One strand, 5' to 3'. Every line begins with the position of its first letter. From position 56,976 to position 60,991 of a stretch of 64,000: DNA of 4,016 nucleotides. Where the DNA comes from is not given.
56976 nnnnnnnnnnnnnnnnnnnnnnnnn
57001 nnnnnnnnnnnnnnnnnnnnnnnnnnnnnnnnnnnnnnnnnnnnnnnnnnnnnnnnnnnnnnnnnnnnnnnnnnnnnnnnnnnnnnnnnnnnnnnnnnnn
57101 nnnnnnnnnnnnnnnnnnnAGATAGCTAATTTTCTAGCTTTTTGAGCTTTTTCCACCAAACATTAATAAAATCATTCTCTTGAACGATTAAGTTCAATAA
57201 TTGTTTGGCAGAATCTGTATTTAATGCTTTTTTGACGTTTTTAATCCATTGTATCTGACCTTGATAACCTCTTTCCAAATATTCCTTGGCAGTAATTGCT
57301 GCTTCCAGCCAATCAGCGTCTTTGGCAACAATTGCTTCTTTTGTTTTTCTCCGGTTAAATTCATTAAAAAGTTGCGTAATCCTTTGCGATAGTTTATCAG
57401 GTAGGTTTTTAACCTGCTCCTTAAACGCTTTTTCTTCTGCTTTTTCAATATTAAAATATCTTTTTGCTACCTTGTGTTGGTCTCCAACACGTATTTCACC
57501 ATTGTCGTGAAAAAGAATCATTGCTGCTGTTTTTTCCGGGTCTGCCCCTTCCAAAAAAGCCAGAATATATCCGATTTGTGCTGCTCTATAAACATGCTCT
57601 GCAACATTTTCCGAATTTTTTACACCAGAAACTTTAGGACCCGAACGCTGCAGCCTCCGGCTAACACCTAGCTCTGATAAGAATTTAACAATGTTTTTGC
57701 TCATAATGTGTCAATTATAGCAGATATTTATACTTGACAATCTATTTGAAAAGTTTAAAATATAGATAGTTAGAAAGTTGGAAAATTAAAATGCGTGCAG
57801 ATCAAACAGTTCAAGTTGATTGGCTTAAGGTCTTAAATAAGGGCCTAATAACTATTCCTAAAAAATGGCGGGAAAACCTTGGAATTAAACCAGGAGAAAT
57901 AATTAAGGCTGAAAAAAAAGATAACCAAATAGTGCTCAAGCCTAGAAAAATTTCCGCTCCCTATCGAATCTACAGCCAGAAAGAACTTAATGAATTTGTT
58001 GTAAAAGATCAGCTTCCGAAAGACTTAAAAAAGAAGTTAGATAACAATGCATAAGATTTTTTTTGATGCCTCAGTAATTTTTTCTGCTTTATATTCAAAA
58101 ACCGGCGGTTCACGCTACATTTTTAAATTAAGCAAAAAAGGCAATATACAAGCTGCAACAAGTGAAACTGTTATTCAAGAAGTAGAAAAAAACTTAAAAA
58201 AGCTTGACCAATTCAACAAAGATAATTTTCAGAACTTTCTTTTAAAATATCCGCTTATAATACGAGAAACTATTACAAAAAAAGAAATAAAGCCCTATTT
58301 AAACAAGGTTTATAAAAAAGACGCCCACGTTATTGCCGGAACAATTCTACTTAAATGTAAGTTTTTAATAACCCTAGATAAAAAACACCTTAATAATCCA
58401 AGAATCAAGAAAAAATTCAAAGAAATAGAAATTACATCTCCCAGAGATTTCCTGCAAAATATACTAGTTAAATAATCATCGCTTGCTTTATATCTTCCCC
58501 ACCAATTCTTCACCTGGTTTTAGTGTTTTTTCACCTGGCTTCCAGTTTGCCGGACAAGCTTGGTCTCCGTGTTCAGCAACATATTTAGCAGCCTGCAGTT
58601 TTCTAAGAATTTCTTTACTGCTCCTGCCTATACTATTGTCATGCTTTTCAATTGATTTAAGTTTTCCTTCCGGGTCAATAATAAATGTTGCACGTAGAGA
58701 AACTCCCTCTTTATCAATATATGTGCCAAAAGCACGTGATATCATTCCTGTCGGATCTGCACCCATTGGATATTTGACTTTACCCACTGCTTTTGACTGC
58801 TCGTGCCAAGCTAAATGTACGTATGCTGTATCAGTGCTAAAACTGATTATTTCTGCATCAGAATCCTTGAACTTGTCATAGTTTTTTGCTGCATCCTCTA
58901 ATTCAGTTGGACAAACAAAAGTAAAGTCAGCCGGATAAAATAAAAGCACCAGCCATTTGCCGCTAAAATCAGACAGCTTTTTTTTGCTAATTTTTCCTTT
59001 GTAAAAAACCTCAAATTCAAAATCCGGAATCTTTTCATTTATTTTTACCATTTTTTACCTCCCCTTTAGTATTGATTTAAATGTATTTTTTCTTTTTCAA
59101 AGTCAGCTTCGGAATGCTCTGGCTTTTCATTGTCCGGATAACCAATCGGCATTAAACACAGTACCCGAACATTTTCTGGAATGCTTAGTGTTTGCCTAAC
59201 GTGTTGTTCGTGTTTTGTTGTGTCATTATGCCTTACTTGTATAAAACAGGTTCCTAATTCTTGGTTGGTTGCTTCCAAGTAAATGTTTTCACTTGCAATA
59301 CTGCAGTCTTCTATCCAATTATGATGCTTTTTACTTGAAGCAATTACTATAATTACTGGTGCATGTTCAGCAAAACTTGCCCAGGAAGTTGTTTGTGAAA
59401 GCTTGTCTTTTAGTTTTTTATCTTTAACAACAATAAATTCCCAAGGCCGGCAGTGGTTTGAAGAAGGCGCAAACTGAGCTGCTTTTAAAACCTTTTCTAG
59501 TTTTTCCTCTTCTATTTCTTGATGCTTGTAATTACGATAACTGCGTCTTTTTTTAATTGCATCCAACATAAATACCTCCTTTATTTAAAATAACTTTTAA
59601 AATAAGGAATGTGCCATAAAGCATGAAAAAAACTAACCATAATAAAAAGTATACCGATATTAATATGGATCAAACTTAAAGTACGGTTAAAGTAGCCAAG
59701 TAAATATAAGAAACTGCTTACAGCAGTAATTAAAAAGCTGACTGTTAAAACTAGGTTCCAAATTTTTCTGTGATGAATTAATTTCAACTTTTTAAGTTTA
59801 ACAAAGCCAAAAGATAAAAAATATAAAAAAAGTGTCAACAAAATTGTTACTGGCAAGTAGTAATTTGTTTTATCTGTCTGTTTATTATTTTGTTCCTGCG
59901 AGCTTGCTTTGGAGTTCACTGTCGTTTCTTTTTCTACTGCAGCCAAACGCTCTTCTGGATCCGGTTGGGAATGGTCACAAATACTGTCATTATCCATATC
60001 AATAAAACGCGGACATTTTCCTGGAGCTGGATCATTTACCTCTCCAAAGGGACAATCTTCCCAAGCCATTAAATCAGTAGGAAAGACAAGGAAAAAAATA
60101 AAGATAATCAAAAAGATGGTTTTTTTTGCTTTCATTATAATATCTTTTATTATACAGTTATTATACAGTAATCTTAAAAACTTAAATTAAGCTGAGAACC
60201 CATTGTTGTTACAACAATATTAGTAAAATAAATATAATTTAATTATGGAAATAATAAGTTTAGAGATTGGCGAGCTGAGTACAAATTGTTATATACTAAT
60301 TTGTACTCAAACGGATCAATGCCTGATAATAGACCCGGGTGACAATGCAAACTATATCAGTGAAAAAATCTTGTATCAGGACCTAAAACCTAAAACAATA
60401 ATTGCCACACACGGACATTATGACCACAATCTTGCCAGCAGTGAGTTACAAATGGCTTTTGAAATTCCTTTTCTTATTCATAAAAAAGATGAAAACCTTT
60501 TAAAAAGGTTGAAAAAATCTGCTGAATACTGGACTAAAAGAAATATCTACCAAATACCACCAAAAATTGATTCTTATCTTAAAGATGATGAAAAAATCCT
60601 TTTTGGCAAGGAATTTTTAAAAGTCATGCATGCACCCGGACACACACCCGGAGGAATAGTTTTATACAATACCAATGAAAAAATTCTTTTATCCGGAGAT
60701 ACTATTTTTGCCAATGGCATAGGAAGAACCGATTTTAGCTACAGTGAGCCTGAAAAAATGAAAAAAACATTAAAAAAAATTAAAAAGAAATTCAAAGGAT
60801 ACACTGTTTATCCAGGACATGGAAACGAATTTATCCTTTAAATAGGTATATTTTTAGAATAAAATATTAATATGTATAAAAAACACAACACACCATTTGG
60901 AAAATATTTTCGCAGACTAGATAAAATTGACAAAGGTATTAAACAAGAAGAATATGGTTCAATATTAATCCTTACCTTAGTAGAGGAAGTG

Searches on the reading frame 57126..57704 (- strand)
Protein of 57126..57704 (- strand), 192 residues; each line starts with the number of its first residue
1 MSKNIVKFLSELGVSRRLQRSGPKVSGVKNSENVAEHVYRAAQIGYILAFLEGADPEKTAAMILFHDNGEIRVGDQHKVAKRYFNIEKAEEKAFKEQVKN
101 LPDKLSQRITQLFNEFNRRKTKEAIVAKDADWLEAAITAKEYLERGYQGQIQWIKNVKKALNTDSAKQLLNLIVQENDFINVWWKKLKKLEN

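Call 19: search_protein_families(library=pfam, proteins=[window:57126-57704:-], max_evalue=0.001)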
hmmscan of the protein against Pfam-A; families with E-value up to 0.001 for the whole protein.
window:57126-57704:- (192 aa): 3 families
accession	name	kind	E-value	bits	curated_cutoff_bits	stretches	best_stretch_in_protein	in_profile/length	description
PF13023.12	HD_3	-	1.1e-25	90.9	22.5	1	16-167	5-159/165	HD domain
PF12917.13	YfbR-like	-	1.4e-13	51.4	25.9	1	28-161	20-163/182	5'-deoxynucleotidase YfbR-like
PF01966.28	HD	-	1.5e-11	45.1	22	1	34-135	1-115/116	HD domain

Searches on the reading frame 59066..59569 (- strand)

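Call 19: search_protein_families(library=pfam, proteins=[window:59066-59569:-], max_evalue=0.001)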
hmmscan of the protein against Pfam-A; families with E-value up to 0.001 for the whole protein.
window:59066-59569:- (167 aa): 2 families
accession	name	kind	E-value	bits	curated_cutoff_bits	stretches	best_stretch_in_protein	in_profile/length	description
PF00881.29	Nitroreductase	-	6.1e-29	101.8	23.5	2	5-59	1-55/167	Nitroreductase family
PF14512.11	TM1586_NiRdase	-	5.1e-15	56.1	27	1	2-156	3-144/215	Putative TM nitroreductase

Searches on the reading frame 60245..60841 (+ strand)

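Call 94: search_protein_families(library=pfam, proteins=[window:60245-60841:+], max_evalue=0.001)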
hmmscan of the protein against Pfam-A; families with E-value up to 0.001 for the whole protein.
window:60245-60841:+ (198 aa): 2 families
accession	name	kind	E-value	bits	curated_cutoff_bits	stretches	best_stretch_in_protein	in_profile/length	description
PF00753.33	Lactamase_B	-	2.1e-29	103.3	22.7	1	9-192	2-196/196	Metallo-beta-lactamase superfamily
PF19583.5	ODP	-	2.1e-07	31.5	27.2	1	13-181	3-162/194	ODP family beta lactamase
